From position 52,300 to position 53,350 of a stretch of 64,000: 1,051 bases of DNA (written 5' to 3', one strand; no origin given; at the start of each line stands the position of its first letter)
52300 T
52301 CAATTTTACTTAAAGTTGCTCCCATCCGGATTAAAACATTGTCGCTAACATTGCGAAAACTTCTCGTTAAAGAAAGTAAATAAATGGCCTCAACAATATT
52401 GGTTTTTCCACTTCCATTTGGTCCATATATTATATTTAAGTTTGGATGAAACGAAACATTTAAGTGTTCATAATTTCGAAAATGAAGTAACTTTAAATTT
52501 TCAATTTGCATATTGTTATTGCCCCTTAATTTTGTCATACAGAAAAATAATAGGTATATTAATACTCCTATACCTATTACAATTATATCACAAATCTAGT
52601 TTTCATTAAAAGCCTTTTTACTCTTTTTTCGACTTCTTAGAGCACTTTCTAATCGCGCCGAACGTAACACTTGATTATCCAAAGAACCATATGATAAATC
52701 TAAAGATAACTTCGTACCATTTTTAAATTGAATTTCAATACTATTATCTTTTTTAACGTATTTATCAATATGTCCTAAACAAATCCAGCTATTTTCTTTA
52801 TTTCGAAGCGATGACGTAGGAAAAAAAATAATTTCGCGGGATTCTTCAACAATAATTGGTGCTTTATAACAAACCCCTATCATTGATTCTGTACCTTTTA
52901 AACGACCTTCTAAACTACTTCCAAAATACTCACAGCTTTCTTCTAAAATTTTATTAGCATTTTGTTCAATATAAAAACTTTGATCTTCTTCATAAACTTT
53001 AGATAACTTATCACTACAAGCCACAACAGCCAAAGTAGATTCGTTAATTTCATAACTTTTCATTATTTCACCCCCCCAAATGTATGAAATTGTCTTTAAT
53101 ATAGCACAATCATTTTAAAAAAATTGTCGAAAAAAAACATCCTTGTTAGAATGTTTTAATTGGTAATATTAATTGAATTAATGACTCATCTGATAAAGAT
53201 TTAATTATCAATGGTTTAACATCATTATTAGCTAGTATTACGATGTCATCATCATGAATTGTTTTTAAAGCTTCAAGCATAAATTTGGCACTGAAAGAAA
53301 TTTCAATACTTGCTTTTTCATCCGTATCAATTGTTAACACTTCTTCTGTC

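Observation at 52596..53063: ComK-family transcription factor gene inserted between dnaN and recF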

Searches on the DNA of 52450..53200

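Call 46: search_rna_families(source=window, start=52450, end=53200, threshold=evalue, max_evalue=10)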
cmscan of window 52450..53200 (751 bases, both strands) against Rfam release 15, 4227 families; matches with E-value up to 10: 2.
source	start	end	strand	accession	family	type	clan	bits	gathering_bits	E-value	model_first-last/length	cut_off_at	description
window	52586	52639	-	RF01306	sR52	Gene; snRNA; snoRNA; CD-box;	-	14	50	3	1-60/60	no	Small nucleolar RNA sR52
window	52536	52631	-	RF00558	L20_leader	Cis-reg; leader;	-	13.9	58.7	9.1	1-127/127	no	Ribosomal protein L20 leader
